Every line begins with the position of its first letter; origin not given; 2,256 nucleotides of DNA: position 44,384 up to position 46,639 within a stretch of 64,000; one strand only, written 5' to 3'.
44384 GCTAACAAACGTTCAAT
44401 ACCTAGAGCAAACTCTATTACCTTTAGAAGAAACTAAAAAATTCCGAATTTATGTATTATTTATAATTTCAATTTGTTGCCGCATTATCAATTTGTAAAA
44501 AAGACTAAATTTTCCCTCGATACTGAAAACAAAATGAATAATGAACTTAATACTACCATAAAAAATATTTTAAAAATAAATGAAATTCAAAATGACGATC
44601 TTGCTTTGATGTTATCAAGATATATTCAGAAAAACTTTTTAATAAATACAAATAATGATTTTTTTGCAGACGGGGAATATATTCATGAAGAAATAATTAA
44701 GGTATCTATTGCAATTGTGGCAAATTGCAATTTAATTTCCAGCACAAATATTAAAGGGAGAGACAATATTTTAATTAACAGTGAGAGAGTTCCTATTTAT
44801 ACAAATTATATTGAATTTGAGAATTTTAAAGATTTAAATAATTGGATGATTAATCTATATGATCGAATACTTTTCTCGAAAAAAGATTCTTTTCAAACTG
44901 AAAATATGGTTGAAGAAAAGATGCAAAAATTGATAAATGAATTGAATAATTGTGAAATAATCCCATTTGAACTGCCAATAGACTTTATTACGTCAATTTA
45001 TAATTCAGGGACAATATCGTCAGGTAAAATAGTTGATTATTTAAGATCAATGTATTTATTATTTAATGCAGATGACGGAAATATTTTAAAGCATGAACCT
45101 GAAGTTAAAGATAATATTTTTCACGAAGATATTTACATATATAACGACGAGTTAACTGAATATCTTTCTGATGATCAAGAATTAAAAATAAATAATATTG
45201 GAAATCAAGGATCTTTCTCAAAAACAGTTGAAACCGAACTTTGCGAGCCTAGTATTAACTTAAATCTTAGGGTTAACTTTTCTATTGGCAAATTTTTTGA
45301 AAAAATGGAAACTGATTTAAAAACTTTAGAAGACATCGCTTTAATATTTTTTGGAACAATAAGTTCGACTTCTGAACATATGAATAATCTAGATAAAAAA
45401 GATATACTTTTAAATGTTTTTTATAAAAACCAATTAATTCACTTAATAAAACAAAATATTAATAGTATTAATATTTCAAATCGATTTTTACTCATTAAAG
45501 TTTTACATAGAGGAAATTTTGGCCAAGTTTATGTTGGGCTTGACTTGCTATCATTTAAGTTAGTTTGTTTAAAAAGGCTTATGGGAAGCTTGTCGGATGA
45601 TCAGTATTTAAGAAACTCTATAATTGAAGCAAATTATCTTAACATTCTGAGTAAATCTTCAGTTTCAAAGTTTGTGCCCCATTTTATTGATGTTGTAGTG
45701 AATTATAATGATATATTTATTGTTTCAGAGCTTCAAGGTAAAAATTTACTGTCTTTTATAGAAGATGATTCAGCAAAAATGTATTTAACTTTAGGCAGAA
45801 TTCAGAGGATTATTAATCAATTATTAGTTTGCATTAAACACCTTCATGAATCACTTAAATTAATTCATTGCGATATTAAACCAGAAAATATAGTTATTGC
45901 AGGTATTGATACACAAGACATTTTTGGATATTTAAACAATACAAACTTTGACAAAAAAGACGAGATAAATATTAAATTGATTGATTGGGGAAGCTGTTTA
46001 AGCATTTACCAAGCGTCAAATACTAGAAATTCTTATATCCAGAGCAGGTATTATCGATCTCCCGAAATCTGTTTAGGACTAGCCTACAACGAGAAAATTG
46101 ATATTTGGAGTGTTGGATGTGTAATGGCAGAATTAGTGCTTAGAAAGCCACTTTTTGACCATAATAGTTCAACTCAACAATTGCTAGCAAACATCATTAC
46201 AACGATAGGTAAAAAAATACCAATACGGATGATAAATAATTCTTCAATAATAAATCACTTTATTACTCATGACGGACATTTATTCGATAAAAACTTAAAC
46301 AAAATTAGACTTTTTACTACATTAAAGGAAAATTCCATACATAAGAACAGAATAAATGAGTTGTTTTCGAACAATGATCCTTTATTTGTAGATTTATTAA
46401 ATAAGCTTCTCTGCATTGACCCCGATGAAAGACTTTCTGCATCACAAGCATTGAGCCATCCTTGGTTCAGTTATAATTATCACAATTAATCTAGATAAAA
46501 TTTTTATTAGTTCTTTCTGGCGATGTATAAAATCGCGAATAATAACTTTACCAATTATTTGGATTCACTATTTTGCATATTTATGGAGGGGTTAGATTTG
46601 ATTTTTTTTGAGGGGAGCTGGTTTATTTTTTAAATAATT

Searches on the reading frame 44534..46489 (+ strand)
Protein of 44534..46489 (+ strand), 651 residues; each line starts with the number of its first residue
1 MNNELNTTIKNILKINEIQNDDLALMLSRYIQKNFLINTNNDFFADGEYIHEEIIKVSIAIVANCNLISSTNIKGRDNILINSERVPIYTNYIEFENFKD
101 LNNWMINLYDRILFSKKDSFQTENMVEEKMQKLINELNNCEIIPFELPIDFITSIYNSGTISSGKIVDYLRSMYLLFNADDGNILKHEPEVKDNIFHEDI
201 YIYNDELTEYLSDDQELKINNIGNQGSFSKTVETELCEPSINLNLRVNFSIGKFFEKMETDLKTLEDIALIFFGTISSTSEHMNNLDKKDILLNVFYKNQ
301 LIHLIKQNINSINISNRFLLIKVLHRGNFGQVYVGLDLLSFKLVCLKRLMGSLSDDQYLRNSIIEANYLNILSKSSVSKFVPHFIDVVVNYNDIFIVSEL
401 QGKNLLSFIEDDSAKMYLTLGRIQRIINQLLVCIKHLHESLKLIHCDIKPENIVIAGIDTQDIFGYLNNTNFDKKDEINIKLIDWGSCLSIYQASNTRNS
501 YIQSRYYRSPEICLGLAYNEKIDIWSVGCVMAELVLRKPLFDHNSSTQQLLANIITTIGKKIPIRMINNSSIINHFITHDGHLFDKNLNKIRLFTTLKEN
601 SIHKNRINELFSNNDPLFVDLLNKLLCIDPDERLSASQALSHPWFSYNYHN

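Call 27: search_protein_families(library=pfam, proteins=[window:44534-46489:+])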
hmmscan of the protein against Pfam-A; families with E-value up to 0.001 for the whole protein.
window:44534-46489:+ (651 aa): 2 families
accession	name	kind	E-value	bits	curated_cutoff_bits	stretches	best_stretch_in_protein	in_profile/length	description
PF00069.31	Pkinase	-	2.9e-42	145.3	31.7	1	322-645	5-263/263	Protein kinase domain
PF07714.23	PK_Tyr_Ser-Thr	-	6.8e-12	45.7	23.1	1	321-539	4-204/258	Protein tyrosine and serine/threonine kinase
